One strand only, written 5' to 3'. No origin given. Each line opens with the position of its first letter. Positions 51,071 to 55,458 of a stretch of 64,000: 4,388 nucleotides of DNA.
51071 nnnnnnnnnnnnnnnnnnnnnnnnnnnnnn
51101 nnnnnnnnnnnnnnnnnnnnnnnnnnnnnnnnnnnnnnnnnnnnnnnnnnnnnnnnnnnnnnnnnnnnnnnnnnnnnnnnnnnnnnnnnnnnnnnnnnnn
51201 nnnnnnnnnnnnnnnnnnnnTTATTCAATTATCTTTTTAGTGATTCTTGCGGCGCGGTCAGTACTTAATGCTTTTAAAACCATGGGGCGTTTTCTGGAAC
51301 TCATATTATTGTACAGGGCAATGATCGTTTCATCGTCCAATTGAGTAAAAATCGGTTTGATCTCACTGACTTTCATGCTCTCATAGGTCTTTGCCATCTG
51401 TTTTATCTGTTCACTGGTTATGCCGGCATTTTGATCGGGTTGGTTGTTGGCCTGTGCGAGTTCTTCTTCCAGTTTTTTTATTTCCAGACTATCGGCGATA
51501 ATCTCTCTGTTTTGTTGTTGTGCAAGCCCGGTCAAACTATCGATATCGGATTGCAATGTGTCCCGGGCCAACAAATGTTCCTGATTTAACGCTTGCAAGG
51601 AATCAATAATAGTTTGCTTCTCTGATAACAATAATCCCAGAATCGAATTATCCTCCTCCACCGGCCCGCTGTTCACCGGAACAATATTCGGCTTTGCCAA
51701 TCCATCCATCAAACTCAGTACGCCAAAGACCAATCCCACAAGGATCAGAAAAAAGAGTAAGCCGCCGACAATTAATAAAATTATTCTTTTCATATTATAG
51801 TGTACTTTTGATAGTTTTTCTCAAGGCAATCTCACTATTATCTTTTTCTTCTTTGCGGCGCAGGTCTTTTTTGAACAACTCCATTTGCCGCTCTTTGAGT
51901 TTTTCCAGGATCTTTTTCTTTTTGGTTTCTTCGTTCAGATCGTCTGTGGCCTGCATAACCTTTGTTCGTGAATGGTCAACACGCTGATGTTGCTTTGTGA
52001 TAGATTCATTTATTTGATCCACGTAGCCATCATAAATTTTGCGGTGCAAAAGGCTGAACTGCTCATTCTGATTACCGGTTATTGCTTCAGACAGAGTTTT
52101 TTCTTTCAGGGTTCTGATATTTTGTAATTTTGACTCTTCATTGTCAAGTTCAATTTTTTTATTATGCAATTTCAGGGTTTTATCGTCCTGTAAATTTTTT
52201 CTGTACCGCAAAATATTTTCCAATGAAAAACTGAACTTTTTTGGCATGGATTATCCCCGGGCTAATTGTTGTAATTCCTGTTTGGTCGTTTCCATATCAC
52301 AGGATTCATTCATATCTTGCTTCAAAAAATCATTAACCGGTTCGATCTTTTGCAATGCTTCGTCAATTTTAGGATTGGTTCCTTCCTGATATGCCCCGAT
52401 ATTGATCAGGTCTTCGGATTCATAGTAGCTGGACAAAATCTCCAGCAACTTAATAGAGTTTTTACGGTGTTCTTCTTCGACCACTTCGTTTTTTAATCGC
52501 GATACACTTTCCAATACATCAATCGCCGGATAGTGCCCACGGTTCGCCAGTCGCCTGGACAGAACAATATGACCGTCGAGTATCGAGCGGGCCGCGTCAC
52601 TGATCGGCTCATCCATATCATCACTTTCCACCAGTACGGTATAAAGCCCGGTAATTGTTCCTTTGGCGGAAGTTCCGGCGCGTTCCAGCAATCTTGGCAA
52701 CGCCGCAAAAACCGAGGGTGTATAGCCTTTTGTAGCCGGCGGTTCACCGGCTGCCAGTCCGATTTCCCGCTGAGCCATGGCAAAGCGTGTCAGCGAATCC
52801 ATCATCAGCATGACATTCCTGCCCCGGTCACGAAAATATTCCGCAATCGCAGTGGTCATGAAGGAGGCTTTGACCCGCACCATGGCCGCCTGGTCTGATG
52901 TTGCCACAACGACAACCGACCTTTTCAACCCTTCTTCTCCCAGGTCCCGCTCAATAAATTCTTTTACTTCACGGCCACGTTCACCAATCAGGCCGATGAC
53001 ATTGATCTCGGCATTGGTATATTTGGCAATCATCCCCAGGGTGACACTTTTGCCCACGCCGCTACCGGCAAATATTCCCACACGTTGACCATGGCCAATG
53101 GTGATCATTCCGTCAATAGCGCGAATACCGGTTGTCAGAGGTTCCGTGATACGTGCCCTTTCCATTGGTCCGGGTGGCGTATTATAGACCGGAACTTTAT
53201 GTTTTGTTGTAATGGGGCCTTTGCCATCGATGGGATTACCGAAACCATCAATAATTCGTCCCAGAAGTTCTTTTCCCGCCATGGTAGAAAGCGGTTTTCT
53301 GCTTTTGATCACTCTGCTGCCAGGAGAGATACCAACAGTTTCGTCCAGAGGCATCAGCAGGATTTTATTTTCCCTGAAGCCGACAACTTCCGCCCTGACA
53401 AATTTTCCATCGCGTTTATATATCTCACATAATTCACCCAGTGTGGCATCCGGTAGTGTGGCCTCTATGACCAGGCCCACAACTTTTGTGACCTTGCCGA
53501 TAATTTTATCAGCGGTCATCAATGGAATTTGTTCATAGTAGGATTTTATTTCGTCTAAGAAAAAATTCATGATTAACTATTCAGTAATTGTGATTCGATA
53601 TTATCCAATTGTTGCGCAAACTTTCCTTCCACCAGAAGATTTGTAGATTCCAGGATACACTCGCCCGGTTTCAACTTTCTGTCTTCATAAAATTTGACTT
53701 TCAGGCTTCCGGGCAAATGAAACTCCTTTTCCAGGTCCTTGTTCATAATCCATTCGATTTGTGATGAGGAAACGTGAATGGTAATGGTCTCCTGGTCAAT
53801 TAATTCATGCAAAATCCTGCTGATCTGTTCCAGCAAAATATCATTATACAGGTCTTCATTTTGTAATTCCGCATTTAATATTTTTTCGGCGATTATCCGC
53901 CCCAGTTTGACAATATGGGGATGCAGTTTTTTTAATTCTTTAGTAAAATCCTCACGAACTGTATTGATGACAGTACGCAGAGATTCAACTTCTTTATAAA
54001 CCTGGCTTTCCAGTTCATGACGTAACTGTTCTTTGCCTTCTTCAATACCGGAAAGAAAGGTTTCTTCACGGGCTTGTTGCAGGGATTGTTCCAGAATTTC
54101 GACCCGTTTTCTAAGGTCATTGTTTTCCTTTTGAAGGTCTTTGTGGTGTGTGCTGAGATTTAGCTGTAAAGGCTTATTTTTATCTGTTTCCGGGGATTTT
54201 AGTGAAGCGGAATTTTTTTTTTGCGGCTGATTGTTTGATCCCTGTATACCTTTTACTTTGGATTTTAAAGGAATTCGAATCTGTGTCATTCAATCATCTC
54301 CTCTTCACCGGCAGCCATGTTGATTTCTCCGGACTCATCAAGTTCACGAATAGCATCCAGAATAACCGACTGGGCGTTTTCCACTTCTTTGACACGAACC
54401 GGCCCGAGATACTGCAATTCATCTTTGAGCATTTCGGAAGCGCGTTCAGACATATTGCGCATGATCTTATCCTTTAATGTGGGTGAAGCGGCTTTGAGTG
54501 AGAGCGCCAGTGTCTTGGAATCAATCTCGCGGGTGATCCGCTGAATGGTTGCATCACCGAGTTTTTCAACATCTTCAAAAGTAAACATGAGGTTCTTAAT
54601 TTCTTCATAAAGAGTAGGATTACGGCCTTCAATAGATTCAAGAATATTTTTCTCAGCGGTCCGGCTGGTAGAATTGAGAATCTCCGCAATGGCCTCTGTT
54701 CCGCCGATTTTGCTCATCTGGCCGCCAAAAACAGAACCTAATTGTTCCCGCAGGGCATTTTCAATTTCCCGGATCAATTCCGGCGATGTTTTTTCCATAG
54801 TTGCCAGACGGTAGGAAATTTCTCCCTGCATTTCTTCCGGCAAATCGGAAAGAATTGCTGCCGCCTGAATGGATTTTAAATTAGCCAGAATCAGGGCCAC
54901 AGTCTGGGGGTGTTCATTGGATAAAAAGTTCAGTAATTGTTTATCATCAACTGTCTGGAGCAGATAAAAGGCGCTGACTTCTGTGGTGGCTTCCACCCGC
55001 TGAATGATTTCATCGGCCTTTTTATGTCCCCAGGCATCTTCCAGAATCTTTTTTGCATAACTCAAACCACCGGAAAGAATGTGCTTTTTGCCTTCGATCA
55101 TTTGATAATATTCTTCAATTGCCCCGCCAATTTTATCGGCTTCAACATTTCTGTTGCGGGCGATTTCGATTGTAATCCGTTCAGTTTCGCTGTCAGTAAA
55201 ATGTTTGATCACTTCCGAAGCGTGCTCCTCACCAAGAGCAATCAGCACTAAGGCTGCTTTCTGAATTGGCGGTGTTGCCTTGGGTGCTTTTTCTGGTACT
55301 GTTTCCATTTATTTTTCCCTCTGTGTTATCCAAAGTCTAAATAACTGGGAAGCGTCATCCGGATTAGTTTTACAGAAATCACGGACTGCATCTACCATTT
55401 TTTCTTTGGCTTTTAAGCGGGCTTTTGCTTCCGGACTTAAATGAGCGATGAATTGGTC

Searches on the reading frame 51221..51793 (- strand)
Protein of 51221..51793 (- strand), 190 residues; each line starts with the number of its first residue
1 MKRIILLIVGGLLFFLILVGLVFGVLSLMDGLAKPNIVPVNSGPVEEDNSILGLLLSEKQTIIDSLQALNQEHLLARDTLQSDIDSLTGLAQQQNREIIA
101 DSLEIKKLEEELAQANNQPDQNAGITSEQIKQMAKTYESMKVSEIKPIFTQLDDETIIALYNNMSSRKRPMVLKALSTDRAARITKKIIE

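Call 7: search_protein_families(library=pfam, proteins=[window:51221-51793:-], max_evalue=0.001)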
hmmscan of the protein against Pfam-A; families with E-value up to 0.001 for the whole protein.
window:51221-51793:- (190 aa): 1 family
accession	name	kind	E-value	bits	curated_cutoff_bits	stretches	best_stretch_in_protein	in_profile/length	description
PF03448.22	MgtE_N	-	0.00047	21.1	25.9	1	131-186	4-59/102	MgtE intracellular N domain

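Call 82: search_protein_families(library=ncbifam, proteins=[window:51221-51793:-], max_evalue=0.001)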
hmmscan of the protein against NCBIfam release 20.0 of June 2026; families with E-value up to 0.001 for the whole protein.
window:51221-51793:- (190 aa): 0 families

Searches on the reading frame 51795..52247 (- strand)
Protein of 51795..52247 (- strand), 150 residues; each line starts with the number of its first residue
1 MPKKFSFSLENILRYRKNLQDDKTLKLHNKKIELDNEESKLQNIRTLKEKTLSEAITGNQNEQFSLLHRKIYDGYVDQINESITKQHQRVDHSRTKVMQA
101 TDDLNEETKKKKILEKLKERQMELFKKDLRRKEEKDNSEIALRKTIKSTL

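Call 7: search_protein_families(library=pfam, proteins=[window:51795-52247:-], max_evalue=0.001)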
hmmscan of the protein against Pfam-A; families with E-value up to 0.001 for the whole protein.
window:51795-52247:- (150 aa): 1 family
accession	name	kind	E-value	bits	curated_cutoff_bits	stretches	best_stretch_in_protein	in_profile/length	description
PF02050.21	FliJ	-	1.4e-10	41.9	28.4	1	25-144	5-122/123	Flagellar FliJ protein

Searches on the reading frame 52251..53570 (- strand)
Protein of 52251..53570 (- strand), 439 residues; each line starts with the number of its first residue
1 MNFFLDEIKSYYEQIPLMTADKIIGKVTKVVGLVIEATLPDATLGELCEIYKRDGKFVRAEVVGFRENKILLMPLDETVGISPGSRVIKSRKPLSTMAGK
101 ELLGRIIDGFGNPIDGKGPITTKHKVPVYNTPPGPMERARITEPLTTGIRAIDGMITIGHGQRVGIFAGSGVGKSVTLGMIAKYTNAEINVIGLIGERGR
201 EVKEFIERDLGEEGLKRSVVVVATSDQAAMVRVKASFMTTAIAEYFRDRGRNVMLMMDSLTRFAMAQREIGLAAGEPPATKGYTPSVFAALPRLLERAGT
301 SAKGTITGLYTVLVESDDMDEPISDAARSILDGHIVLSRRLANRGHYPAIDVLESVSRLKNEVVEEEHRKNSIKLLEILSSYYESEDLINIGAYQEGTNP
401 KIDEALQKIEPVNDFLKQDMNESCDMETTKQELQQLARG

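Call 7: search_protein_families(library=pfam, proteins=[window:52251-53570:-], max_evalue=0.001)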
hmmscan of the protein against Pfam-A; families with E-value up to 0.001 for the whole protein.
window:52251-53570:- (439 aa): 3 families
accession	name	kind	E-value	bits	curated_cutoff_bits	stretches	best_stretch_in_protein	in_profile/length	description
PF00006.31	ATP-synt_ab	-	2.7e-90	302.1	29.5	1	148-357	1-213/213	ATP synthase alpha/beta family, nucleotide-binding domain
PF18269.6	T3SS_ATPase_C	-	1.6e-25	89.2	22.7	1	364-435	1-72/72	T3SS EscN ATPase C-terminal domain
PF02874.29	ATP-synt_ab_N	-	9.7e-11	42.5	20.9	1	27-88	1-66/69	ATP synthase alpha/beta family, beta-barrel domain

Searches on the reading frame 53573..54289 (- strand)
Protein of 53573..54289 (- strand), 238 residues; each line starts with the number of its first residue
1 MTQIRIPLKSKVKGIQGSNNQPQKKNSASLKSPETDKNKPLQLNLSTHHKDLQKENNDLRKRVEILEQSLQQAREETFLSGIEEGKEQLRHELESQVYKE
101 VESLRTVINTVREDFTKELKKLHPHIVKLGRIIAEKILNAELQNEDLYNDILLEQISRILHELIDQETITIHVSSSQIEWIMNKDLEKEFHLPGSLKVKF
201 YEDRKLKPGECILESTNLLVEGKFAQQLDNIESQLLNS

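Call 7: search_protein_families(library=pfam, proteins=[window:53573-54289:-], max_evalue=0.001)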
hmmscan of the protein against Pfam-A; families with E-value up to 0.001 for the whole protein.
window:53573-54289:- (238 aa): 1 family
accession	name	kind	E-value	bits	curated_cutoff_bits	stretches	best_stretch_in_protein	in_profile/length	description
PF02108.21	FliH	-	2.7e-10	40.7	24.1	1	99-230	2-127/128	Flagellar assembly protein FliH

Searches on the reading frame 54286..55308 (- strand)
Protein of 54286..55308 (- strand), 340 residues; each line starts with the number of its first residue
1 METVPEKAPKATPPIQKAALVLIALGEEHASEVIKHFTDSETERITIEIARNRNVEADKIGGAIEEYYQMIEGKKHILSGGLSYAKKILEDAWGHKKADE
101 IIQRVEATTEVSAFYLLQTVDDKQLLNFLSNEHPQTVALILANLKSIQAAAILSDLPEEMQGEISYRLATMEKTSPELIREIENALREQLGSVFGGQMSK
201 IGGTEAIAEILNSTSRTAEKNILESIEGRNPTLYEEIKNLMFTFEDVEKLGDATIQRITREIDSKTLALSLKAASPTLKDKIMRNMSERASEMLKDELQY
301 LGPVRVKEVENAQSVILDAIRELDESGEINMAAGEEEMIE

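Call 7: search_protein_families(library=pfam, proteins=[window:54286-55308:-], max_evalue=0.001)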
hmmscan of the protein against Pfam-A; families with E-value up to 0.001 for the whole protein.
window:54286-55308:- (340 aa): 4 families
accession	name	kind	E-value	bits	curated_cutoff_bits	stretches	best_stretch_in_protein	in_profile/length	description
PF01706.21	FliG_C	-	2e-42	144.2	23.3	1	224-330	1-107/108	FliG C-terminal domain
PF14842.11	FliG_N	-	5.6e-36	123.7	25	2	15-114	5-104/104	FliG N-terminal domain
PF14841.11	FliG_M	-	3.6e-34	117.2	25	2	123-193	2-72/76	FliG middle domain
PF03448.22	MgtE_N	-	3.2e-07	31.3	25.9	0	100-173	17-87/102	MgtE intracellular N domain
